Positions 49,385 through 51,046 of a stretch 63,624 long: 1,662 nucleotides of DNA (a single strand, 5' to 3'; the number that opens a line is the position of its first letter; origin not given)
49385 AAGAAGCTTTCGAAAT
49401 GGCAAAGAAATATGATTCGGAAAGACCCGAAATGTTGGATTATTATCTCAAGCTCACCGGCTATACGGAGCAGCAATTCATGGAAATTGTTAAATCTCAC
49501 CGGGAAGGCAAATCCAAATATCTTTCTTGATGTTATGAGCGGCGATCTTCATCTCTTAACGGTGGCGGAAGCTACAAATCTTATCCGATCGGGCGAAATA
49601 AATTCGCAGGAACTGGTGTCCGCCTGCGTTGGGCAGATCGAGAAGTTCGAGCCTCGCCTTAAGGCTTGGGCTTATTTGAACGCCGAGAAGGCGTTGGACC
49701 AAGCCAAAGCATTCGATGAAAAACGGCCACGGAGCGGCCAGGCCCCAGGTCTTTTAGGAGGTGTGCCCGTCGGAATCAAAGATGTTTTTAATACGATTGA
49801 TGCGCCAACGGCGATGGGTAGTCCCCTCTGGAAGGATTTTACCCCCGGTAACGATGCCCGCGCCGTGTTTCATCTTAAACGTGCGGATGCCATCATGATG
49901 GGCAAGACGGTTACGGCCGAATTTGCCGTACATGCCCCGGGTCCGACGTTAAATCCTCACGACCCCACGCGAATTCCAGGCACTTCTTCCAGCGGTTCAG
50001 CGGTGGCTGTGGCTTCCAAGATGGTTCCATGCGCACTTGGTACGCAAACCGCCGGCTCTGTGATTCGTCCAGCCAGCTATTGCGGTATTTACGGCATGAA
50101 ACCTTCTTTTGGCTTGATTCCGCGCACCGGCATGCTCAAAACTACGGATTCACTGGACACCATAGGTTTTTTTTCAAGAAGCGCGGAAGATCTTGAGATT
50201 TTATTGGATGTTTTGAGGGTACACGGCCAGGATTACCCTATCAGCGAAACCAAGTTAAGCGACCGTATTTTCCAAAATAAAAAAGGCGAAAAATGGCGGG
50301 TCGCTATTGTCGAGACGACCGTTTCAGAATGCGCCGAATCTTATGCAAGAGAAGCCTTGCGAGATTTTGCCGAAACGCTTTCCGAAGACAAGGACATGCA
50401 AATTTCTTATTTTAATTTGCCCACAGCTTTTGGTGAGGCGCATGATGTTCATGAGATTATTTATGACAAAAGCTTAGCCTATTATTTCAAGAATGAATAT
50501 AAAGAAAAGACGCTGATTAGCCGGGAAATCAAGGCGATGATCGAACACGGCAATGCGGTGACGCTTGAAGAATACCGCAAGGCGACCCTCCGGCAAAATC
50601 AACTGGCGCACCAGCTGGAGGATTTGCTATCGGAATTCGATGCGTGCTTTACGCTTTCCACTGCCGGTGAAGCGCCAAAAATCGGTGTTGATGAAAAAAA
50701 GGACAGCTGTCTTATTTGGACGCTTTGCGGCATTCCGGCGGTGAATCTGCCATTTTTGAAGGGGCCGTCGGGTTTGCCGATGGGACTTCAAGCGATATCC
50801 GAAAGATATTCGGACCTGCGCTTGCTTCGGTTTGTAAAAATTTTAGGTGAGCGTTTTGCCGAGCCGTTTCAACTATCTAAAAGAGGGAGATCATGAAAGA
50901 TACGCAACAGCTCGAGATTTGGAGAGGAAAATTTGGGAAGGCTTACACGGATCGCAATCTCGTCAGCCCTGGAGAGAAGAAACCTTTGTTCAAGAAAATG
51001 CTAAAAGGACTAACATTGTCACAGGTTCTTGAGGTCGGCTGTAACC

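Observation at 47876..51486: WbuX-family amidotransferase paired with a GatA-like amidase instead of HisH/HisF: a candidate new ammonia-supply module for sugar amidination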

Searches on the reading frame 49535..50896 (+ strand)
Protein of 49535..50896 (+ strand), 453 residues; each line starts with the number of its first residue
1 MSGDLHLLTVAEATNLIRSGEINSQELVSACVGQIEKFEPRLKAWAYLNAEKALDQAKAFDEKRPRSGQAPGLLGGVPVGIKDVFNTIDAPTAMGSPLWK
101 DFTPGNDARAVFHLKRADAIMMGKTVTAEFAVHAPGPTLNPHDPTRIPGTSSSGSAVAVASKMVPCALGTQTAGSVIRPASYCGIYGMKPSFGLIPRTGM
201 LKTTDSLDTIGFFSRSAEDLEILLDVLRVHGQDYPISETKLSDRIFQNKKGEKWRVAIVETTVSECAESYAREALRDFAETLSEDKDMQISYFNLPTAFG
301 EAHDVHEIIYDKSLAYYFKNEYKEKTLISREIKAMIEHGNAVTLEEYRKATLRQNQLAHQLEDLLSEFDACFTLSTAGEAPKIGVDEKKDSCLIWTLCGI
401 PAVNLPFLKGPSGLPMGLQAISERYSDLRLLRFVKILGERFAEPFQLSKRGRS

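Call 3: search_protein_families(library=pfam, proteins=[window:49535-50896:+], max_evalue=0.001)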
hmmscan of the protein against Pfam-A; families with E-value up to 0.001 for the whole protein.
window:49535-50896:+ (453 aa): 1 family
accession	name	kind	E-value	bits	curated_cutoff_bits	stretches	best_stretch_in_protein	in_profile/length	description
PF01425.27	Amidase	-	1.8e-79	268.3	27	1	26-431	1-445/445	Amidase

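Call 4: search_protein_families(library=ncbifam, proteins=[window:49535-50896:+], max_evalue=0.001)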
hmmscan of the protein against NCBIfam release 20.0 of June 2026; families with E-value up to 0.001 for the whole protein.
window:49535-50896:+ (453 aa): 26 families (the best 25 are shown)
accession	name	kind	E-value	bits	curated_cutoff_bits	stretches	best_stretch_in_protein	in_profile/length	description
TIGR00132.1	gatA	equivalog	7.2e-67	226.1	481.1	2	16-296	4-287/466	Asp-tRNA(Asn)/Glu-tRNA(Gln) amidotransferase subunit GatA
NF006631.0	PRK09201.1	equivalog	1.5e-59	202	461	1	7-291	6-298/466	AtzE family amidohydrolase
NF004816.0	PRK06170.1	equivalog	1.2e-58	199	503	1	5-442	9-483/493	amidase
NF004815.0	PRK06169.1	equivalog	1.9e-58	198.1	506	1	5-442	7-460/471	amidase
TIGR02715.1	amido_AtzE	subfamily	2.6e-54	184.9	425.75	1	10-435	2-442/452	AtzE family amidohydrolase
NF006169.0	PRK08310.1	equivalog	4.8e-53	181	391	1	59-435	9-388/395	amidase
NF005688.0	PRK07488.1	equivalog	1.1e-52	179.5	532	1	4-433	7-458/474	indoleacetamide hydrolase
NF005686.0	PRK07486.1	subfamily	1.9e-52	178.6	465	1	8-433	14-465/486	amidase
NF005687.0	PRK07487.1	subfamily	7.3e-49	166.8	428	1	4-433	4-448/468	amidase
NF005460.0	PRK07056.1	subfamily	2.4e-43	148.7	447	1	9-391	9-392/457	amidase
NF006043.0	PRK08186.1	subfamily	3.4e-43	148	487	1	8-439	7-446/600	allophanate hydrolase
NF006006.0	PRK08137.1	equivalog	2.5e-41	142.1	534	1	9-233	35-272/529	amidase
TIGR02713.1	allophanate_hyd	equivalog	2.8e-41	141.7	511.05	1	48-443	8-415/563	allophanate hydrolase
NF004717.0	PRK06061.1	equivalog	2.8e-41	141.7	498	1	7-431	16-457/483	amidase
NF004766.0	PRK06102.1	equivalog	4e-41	141.6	559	1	8-433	8-443/455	amidase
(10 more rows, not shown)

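Call 12: find_homologous_proteins(query=window:49535-50896:+, max_evalue=1e-20)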
Query window:49535-50896:+ (453 aa): 7830 proteins with E <= 1e-20 among 8000 candidates; the best 120 are listed.
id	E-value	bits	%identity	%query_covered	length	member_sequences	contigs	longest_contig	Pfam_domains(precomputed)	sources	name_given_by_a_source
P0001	0.0e+0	1024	100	100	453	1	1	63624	PF01425.27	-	-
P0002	4.9e-188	643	64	96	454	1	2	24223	PF01425.27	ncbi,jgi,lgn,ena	-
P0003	5.4e-187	640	64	96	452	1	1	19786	PF01425.27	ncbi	-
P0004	1.9e-186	638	65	97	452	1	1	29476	PF01425.27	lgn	-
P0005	3.0e-185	634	63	96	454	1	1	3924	PF01425.27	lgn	-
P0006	3.1e-183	627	63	96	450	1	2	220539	PF01425.27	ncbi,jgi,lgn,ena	-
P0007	2.9e-177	608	61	96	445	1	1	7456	PF01425.27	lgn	-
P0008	1.0e-171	589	60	97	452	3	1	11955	PF01425.27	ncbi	-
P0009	5.9e-161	554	58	94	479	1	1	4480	PF01425.27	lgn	-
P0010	2.1e-159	549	55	97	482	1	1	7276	PF01425.27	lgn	-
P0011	2.2e-159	549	56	96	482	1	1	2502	PF01425.27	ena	-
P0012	4.1e-159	548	57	97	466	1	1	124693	PF01425.27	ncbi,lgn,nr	ncbi:MAG: amidase [Firmicutes bacterium]|nr:amidase [Bacillota bacterium]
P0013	2.3e-158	545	57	96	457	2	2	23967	PF01425.27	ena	-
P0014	6.9e-157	541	55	95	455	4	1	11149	PF01425.27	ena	-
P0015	1.3e-156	540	56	97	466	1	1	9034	PF01425.27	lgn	-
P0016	2.1e-156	539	56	96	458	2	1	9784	PF01425.27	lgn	-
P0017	2.2e-156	539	57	91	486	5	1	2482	PF01425.27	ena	-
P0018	6.0e-156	537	55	94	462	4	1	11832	PF01425.27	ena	-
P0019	3.5e-155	535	55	96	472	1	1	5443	PF01425.27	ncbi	-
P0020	4.5e-155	535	55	96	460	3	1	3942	PF01425.27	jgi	jgi:Asp-tRNA(Asn)/Glu-tRNA(Gln) amidotransferase A subunit family amidase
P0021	4.8e-155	534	56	97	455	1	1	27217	PF01425.27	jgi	jgi:Asp-tRNA(Asn)/Glu-tRNA(Gln) amidotransferase A subunit family amidase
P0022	8.0e-155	534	56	98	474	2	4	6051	PF01425.27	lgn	-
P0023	8.5e-155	534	53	97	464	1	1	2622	PF01425.27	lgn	-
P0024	2.3e-154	532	55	97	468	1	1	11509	PF01425.27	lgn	-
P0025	3.3e-154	532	55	97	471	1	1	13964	PF01425.27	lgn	-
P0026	5.3e-154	531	56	95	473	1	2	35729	PF01425.27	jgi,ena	-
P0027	7.1e-154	531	55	97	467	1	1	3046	PF01425.27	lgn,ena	-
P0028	7.5e-154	531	54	97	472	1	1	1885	PF01425.27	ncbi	-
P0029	9.6e-154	530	53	97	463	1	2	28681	PF01425.27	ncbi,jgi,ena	-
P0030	1.4e-153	530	54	96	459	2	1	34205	PF01425.27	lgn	-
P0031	4.1e-153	528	56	94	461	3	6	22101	PF01425.27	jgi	-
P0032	4.2e-153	528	54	96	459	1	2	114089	PF01425.27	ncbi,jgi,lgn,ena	-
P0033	5.0e-153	528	55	96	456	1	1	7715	PF01425.27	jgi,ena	-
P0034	1.3e-152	526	54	97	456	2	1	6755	PF01425.27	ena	-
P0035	1.6e-152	526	54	95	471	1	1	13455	PF01425.27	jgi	jgi:Asp-tRNA(Asn)/Glu-tRNA(Gln) amidotransferase A subunit family amidase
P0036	1.7e-152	526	52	96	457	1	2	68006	PF01425.27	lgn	-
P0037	4.0e-152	525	56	96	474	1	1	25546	PF01425.27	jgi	jgi:Asp-tRNA(Asn)/Glu-tRNA(Gln) amidotransferase A subunit family amidase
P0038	6.4e-152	524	55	95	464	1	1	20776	PF01425.27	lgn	-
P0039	8.0e-152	524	55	96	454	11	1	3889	PF01425.27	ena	-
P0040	9.5e-152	524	54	98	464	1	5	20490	PF01425.27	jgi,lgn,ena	-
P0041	1.1e-151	523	54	96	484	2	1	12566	PF01425.27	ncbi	-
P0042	1.2e-151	523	54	95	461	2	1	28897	PF01425.27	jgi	jgi:Asp-tRNA(Asn)/Glu-tRNA(Gln) amidotransferase A subunit family amidase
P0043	1.7e-151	523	53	96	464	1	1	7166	PF01425.27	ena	-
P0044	2.2e-151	522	51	100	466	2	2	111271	PF01425.27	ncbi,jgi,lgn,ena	-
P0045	2.2e-151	522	55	96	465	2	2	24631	PF01425.27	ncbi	-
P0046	3.7e-151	522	54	96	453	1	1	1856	PF01425.27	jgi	jgi:Asp-tRNA(Asn)/Glu-tRNA(Gln) amidotransferase A subunit family amidase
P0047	3.9e-151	522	55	96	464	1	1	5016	PF01425.27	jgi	jgi:Asp-tRNA(Asn)/Glu-tRNA(Gln) amidotransferase A subunit family amidase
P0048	5.4e-151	521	55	96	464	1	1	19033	PF01425.27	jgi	jgi:Asp-tRNA(Asn)/Glu-tRNA(Gln) amidotransferase A subunit family amidase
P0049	6.0e-151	521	55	91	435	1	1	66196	PF01425.27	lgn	-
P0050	6.2e-151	521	56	97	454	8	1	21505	PF01425.27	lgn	-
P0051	6.7e-151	521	55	97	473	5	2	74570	PF01425.27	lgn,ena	-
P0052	6.9e-151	521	55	96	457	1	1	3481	PF01425.27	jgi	jgi:Asp-tRNA(Asn)/Glu-tRNA(Gln) amidotransferase A subunit family amidase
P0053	7.6e-151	521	55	96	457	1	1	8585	PF01425.27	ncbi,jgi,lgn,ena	jgi:Asp-tRNA(Asn)/Glu-tRNA(Gln) amidotransferase A subunit family amidase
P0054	7.7e-151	521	53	97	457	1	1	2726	PF01425.27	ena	-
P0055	9.2e-151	520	55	95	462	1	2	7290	PF01425.27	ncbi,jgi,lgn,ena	-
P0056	1.1e-150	520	54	96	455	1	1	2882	PF01425.27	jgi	jgi:Asp-tRNA(Asn)/Glu-tRNA(Gln) amidotransferase A subunit family amidase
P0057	1.4e-150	520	55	93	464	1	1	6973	PF01425.27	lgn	-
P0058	1.4e-150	520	54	96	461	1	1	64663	PF01425.27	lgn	-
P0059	2.0e-150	519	52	99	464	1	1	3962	PF01425.27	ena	-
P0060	2.2e-150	519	54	97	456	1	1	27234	PF01425.27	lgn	-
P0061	3.9e-150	518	53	98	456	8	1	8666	PF01425.27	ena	-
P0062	4.2e-150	518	54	96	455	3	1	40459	PF01425.27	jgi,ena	-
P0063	4.2e-150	518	54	94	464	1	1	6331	PF01425.27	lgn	-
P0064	7.0e-150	517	53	96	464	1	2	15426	PF01425.27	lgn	-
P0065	7.7e-150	517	54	98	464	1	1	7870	PF01425.27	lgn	-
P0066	1.5e-149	516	55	93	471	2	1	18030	PF01425.27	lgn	-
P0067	1.5e-149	516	53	97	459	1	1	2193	PF01425.27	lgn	-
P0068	1.5e-149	516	54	96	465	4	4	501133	PF01425.27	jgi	jgi:Asp-tRNA(Asn)/Glu-tRNA(Gln) amidotransferase A subunit family amidase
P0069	2.4e-149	516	53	96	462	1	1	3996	PF01425.27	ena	-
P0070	4.0e-149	515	54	96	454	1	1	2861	PF01425.27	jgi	jgi:Asp-tRNA(Asn)/Glu-tRNA(Gln) amidotransferase A subunit family amidase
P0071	6.2e-149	514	53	96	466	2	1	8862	PF01425.27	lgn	-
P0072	6.5e-149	514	53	96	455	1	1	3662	PF01425.27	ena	-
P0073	7.7e-149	514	53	96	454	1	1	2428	PF01425.27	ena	-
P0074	8.0e-149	514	54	96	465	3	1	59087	PF01425.27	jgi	-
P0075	1.1e-148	513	54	97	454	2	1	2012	PF01425.27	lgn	-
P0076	1.3e-148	513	54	97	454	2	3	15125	PF01425.27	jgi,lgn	-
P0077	1.4e-148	513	54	95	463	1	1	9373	PF01425.27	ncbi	-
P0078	1.4e-148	513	55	95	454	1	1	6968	PF01425.27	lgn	-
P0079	1.4e-148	513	54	96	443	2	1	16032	PF01425.27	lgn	-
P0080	1.6e-148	513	55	92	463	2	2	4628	PF01425.27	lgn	-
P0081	1.6e-148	513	54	96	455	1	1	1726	PF01425.27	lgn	-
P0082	1.8e-148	513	52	96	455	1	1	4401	PF01425.27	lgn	-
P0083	1.8e-148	513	54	96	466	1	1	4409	PF01425.27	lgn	-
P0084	2.2e-148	513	55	96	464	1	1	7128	PF01425.27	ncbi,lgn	ncbi:MAG: amidase [Candidatus Binatia bacterium]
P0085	2.2e-148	512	53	97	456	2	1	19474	PF01425.27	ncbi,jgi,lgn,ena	-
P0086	2.7e-148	512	51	98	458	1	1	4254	PF01425.27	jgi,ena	-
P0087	3.3e-148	512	54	97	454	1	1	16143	PF01425.27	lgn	-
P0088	4.6e-148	511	53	97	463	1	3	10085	PF01425.27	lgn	-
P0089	4.7e-148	511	54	95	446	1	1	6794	PF01425.27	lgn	-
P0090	4.9e-148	511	53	98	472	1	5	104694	PF01425.27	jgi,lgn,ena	-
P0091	5.2e-148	511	54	96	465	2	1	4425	PF01425.27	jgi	jgi:Asp-tRNA(Asn)/Glu-tRNA(Gln) amidotransferase A subunit family amidase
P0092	5.4e-148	511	53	96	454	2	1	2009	PF01425.27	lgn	-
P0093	7.2e-148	511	51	99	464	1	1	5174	PF01425.27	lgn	-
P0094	9.4e-148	510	53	96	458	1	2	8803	PF01425.27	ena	-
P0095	1.9e-147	509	53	95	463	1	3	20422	PF01425.27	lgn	-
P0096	2.0e-147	509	53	97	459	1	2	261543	PF01425.27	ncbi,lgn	ncbi:MAG: amidase [Solirubrobacterales bacterium]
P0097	2.0e-147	509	54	96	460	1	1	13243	PF01425.27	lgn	-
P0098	2.1e-147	509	55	97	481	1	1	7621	PF01425.27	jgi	jgi:Asp-tRNA(Asn)/Glu-tRNA(Gln) amidotransferase A subunit family amidase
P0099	2.1e-147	509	54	97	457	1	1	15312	PF01425.27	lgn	-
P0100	2.2e-147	509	53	96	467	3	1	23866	PF01425.27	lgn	-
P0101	2.3e-147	509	53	98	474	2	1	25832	PF01425.27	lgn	-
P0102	2.4e-147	509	54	97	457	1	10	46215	PF01425.27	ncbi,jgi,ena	-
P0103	2.6e-147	509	54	93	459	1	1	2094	PF01425.27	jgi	-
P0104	3.0e-147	509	54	97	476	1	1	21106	PF01425.27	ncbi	-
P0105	3.2e-147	509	54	95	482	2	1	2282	PF01425.27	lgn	-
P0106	3.5e-147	509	54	96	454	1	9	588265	PF01425.27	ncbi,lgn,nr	ncbi:amidase [Candidatus Collierbacteria bacterium]|nr:amidase [Candidatus Collierbacteria bacterium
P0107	3.9e-147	508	54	95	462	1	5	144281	PF01425.27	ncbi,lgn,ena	-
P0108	4.5e-147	508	52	96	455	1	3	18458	PF01425.27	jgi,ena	-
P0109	5.8e-147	508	53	97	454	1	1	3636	PF01425.27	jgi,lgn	-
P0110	5.9e-147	508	55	96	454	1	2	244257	PF01425.27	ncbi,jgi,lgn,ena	-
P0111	6.2e-147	508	52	96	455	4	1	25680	PF01425.27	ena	-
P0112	6.3e-147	508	52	96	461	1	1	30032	PF01425.27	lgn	-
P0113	7.1e-147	508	53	100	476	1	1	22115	PF01425.27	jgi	jgi:Asp-tRNA(Asn)/Glu-tRNA(Gln) amidotransferase A subunit family amidase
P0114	7.8e-147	507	52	98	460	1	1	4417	PF01425.27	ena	-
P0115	7.9e-147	507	52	96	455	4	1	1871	PF01425.27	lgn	-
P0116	9.5e-147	507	52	97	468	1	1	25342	PF01425.27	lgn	-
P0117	1.0e-146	507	53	98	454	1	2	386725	PF01425.27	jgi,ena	-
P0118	1.1e-146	507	53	95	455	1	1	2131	PF01425.27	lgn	-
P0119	1.2e-146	507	52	98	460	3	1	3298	PF01425.27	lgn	-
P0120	1.3e-146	507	54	95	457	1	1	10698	PF01425.27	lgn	-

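Call 14: find_related_loci(query=A1, collection=genome_contigs, flank=10000)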
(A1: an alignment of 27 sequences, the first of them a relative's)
Query A1 (453 aa) in genome_contigs; peptide patterns used: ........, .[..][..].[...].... (x = any residue, [..] = any of these).
599 stretches matched a pattern (row limit reached: there are more); 561 encode a relative of the query (tblastn E <= 1e-3); the best 80 are kept; 80 distinct loci.
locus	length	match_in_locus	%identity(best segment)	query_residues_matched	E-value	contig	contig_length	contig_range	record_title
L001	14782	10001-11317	54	6-444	2e-154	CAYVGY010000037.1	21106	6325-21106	MAG TPA_asm: uncultured Halobacteriales archaeon isolate binchicken_co125_887 genome assembly, contig: NODE_5016_length_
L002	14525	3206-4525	53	1-439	1e-152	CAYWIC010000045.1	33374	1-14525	MAG TPA_asm: uncultured Anaerolineales bacterium isolate binchicken_co65_55 genome assembly, contig: NODE_5260_length_33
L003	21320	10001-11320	53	1-439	4e-152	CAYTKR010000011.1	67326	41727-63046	MAG TPA_asm: uncultured Anaerolineales bacterium isolate SRP167671_co2_274 genome assembly, contig: NODE_502_length_6732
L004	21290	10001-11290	53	8-437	5e-151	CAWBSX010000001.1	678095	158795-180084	MAG: uncultured Verrucomicrobiae bacterium isolate MFD04580.bin.2.119 genome assembly, contig: contig_19311, whole genom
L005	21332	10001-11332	53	1-444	1e-148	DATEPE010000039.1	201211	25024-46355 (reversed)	MAG TPA_asm: Pyrinomonadaceae bacterium isolate SMAG_U9013 k141_692160, whole genome shotgun sequence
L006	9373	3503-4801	54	6-437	1e-148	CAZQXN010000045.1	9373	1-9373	MAG TPA_asm: uncultured Planctomycetia bacterium isolate SRP167671_co1_127 genome assembly, contig: NODE_8716_length_937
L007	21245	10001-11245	54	26-440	6e-145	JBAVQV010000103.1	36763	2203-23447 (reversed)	MAG: Dehalococcoidia bacterium isolate MFD02350_ilm_asm_bin2 k127_60751, whole genome shotgun sequence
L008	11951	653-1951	52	4-437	2e-144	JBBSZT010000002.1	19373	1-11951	MAG: Nanoarchaeota archaeon isolate H51-bin092_1 H51_bin092_1_000000000002, whole genome shotgun sequence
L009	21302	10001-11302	54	4-437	2e-144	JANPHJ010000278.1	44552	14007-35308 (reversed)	MAG: Chthoniobacter sp. isolate VAR_69_metabat_140 VAR_69_k141_684215, whole genome shotgun sequence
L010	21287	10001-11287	53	9-437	3e-144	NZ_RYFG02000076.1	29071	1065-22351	Candidatus Methylobacter oryzae strain KRF1 C863, whole genome shotgun sequence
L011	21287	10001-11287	53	9-437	5e-144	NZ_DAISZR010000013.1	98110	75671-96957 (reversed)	MAG: Methylobacter sp. isolate CTOTU25010 NODE_13_length_98110_cov_529.095242, whole genome shotgun sequence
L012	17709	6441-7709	53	18-440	4e-143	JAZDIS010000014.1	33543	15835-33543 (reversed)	MAG: Pseudomonadota bacterium isolate MEGAHIT-group-0.419 k141_19194189, whole genome shotgun sequence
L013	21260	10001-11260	52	21-440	9e-143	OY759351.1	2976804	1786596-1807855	MAG: Desulfarculia bacterium isolate c1361fd1-6016-418c-9b2d-a8e9625d1ec5 genome assembly, chromosome: 1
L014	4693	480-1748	53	16-440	6e-145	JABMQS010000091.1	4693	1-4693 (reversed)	MAG: Candidatus Omnitrophota bacterium isolate bin.126 k141_4279980, whole genome shotgun sequence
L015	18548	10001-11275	52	20-444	6e-142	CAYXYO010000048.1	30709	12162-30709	MAG TPA_asm: uncultured Desulfobacterales bacterium isolate binchicken_co219_374 genome assembly, contig: k141_719110, w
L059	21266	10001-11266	48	17-437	2e-118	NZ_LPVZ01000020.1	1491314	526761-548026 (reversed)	Thalassospira sp. MCCC 1A01148 contig5, whole genome shotgun sequence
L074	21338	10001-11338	41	6-447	7e-95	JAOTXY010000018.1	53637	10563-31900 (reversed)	MAG: Gammaproteobacteria bacterium isolate 21_Jan_SF_Bin30 21_Jan_SF_Bin30_scaffold_264_c1, whole genome shotgun sequenc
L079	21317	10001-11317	41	5-443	1e-90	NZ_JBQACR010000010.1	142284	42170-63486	Pelomicrobium sp. G1 NODE_10_length_142284_cov_300.370551, whole genome shotgun sequence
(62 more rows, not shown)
